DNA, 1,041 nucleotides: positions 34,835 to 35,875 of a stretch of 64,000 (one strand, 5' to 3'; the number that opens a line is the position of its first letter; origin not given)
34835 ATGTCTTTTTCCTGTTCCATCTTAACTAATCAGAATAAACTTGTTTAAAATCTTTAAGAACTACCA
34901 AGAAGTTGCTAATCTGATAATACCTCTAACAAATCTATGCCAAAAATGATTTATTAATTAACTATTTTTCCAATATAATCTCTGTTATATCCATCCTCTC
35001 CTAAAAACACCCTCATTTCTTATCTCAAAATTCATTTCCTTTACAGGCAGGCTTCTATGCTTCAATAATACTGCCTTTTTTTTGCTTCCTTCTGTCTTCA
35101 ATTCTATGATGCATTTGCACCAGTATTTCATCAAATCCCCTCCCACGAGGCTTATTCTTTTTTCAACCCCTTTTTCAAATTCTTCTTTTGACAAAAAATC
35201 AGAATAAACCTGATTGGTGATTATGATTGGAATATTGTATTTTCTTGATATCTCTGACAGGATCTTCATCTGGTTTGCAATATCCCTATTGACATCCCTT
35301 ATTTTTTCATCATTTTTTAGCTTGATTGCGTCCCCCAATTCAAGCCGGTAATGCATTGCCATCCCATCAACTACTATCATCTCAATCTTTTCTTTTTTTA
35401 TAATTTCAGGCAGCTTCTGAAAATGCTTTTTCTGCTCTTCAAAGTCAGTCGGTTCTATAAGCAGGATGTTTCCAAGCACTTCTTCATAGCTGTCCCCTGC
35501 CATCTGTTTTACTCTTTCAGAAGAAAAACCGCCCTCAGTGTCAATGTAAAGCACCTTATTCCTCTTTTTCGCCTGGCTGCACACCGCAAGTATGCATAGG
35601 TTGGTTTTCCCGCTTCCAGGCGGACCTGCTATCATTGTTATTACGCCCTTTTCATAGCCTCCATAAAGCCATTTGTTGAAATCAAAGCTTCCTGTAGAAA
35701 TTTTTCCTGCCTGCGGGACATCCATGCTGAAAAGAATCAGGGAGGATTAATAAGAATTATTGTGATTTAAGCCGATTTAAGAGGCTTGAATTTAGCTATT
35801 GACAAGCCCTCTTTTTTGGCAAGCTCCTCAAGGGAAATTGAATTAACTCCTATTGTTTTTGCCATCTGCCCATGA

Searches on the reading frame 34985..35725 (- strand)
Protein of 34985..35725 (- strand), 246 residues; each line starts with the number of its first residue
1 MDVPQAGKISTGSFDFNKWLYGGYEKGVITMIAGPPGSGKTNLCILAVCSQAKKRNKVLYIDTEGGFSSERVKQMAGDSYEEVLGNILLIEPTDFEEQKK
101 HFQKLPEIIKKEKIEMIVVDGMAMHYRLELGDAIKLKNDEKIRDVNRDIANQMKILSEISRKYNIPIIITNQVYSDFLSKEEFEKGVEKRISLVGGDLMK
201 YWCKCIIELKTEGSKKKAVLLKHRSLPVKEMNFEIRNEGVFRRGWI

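Call 89: search_protein_families(library=pfam, proteins=[window:34985-35725:-], max_evalue=0.00001)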
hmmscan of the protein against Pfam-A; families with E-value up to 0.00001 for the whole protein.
window:34985-35725:- (246 aa): 5 families
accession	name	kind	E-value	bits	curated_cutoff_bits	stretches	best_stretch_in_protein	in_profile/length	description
PF08423.17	Rad51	-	1e-28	100.7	22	1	8-240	7-241/244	Rad51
PF00154.27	RecA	-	1.2e-11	45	27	1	8-175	32-190/262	recA bacterial DNA recombination protein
PF13481.12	AAA_25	-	1.9e-09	37.9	27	1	17-124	22-154/195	AAA domain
PF06745.19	ATPase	-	2.4e-08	34.1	26.6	1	10-240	2-224/231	KaiC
PF13479.12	AAA_24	-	1.3e-07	32.1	27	1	30-212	5-171/195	AAA domain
